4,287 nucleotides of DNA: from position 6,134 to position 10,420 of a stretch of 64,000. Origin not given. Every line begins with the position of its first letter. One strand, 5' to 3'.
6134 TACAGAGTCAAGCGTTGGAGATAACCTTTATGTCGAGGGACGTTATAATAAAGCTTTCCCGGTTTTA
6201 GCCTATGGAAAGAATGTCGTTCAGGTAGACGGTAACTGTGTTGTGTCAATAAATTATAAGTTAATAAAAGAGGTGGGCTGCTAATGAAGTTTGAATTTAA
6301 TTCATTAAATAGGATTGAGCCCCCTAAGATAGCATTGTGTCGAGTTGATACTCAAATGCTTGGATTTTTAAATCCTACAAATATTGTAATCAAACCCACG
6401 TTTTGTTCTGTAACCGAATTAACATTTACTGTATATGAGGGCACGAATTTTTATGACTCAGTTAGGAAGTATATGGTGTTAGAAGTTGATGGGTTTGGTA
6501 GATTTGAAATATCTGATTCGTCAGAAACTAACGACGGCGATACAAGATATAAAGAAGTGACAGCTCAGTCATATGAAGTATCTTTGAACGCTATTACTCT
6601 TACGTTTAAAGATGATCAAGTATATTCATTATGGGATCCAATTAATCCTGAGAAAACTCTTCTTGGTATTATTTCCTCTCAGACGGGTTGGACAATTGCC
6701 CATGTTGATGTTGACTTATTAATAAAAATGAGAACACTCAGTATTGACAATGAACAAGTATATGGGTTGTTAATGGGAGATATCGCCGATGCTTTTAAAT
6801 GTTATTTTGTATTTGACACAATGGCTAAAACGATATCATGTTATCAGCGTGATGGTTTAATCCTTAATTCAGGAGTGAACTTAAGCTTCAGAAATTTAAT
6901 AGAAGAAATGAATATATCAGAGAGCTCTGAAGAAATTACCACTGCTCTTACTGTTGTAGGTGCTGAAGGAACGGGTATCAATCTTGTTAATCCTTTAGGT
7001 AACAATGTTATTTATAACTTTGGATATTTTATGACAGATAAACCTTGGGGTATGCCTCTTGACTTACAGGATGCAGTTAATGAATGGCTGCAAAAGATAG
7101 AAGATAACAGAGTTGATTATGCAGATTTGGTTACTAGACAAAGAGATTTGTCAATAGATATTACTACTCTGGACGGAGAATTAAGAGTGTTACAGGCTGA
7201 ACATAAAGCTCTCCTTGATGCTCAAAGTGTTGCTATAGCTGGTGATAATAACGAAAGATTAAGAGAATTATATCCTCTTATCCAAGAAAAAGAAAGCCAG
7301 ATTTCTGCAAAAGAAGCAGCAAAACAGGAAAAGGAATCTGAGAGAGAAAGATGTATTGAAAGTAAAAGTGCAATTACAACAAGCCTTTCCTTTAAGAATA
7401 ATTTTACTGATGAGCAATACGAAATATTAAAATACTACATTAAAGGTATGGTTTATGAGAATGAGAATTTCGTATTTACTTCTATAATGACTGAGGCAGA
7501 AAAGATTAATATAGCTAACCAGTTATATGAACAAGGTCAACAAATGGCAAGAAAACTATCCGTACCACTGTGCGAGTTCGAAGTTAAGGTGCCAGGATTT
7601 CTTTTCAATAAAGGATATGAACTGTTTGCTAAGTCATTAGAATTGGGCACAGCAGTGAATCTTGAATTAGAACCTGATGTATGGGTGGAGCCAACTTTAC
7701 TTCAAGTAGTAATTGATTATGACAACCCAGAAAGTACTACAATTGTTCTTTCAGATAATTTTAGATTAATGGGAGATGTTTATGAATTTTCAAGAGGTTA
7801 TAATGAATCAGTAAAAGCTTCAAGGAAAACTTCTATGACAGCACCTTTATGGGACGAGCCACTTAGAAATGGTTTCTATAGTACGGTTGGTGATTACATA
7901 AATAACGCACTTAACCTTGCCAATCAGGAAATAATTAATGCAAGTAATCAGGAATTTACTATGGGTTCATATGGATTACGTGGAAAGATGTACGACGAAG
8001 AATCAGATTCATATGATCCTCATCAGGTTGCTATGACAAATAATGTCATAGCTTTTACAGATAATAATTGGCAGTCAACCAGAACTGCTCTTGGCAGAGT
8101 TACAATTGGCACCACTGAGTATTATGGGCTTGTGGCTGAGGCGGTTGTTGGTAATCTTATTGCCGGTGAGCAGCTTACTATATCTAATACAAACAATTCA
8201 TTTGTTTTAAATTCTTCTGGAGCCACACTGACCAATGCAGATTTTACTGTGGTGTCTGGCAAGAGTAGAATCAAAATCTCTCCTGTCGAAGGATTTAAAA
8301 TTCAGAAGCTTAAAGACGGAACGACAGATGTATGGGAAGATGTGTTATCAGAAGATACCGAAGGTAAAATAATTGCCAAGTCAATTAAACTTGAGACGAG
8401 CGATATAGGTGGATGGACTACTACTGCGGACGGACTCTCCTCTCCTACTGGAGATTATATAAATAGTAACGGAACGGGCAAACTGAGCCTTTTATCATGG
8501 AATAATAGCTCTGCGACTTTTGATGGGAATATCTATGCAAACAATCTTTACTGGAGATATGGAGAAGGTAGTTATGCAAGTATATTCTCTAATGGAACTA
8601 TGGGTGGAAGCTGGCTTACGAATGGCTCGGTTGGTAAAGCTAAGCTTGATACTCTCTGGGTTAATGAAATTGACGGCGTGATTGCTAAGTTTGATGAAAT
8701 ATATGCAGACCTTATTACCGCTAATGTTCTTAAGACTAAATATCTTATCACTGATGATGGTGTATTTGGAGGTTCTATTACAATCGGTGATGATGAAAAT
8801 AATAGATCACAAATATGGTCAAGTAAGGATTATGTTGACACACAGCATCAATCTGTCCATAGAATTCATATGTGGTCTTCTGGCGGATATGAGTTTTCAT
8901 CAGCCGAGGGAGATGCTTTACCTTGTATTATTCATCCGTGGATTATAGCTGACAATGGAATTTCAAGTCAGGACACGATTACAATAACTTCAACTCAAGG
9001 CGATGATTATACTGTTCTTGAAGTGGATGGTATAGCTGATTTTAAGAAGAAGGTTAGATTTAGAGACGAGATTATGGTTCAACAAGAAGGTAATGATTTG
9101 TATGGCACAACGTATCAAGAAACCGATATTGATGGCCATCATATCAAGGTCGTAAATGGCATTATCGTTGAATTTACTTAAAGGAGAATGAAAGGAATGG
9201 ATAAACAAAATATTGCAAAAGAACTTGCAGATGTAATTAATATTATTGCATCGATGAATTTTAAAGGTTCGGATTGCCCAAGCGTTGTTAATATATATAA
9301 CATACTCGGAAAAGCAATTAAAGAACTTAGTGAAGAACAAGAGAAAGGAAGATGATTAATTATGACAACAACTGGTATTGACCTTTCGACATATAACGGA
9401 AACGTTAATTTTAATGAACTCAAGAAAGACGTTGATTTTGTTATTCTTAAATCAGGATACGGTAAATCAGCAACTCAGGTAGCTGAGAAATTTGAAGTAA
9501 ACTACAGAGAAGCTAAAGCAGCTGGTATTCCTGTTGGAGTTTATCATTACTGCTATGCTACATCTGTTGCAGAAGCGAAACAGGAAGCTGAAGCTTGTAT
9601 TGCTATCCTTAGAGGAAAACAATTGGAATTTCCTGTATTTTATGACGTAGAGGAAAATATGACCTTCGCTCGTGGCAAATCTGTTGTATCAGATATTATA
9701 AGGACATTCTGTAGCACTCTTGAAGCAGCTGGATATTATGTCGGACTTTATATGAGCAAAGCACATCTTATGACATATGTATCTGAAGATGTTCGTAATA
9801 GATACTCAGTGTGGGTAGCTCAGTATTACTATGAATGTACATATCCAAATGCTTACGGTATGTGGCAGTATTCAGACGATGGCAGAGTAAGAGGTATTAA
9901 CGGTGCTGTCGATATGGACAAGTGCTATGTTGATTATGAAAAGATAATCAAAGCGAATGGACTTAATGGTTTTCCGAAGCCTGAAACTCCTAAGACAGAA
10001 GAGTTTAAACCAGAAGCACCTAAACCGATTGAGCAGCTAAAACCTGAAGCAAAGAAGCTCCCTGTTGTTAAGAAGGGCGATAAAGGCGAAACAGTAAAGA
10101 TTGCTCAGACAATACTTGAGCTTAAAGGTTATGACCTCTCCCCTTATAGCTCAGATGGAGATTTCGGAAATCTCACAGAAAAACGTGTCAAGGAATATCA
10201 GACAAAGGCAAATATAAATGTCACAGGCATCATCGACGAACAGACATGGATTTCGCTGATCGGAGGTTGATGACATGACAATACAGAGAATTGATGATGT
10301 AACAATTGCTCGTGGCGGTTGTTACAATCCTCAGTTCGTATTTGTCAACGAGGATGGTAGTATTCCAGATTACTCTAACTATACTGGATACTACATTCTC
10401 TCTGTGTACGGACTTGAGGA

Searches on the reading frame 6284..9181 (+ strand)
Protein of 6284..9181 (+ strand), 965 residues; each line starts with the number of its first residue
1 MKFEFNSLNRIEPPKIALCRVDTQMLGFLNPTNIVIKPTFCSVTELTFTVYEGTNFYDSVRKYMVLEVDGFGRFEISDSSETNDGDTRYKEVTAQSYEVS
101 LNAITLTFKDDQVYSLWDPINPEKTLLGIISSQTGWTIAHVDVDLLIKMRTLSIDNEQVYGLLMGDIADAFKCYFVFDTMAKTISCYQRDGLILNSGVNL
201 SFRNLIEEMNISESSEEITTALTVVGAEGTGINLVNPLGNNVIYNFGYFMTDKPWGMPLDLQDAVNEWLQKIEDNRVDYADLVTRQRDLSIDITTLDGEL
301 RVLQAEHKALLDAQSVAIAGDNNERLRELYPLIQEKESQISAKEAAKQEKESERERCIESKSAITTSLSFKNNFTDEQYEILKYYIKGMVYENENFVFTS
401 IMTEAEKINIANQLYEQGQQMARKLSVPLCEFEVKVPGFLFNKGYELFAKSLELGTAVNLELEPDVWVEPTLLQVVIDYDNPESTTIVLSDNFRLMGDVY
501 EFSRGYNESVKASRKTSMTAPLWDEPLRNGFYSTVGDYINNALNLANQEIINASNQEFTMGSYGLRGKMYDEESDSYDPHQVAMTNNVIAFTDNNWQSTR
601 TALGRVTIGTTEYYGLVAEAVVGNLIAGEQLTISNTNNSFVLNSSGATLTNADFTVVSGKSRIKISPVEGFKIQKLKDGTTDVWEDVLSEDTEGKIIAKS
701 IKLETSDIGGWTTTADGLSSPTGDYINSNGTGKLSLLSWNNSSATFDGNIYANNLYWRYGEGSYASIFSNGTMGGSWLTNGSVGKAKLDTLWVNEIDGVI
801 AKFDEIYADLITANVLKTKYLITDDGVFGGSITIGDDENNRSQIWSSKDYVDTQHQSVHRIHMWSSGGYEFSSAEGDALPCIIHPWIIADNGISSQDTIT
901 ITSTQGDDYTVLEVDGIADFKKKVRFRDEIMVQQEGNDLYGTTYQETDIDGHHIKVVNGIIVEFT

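Call 15: search_protein_families(library=phrogs, proteins=[window:6284-9181:+], max_evalue=0.001)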
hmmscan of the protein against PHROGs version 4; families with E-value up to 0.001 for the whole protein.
window:6284-9181:+ (965 aa): 4 families
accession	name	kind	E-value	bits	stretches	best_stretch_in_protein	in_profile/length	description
phrog_6211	-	tail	4.9e-65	221.1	1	3-735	7-761/1168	minor tail protein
phrog_16381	-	unknown function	7.2e-11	40.7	1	135-251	147-262/2681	-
phrog_8704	-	tail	1.3e-10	40.3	1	132-251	150-269/1719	tail protein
phrog_18110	-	unknown function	6.6e-06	25.9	1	127-248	103-216/567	-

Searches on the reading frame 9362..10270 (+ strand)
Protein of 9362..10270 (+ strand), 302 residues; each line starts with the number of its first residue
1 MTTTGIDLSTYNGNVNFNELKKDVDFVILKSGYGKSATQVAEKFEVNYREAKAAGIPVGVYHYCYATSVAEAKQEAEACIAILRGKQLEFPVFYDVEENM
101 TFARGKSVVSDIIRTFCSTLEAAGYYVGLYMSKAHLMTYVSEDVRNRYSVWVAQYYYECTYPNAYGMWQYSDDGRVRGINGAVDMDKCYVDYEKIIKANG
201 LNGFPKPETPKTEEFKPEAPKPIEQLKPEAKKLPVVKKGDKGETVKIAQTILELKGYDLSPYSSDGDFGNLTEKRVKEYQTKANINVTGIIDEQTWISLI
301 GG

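Call 89: search_protein_families(library=pfam, proteins=[window:9362-10270:+], max_evalue=0.001)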
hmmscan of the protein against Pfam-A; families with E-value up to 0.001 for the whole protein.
window:9362-10270:+ (302 aa): 2 families
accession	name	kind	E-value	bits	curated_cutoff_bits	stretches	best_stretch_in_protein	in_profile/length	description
PF01183.26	Glyco_hydro_25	-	1.6e-28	100.7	27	1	6-179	1-180/180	Glycosyl hydrolases family 25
PF01471.23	PG_binding_1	-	5.1e-14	52.6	23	1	242-297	2-55/57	Putative peptidoglycan binding domain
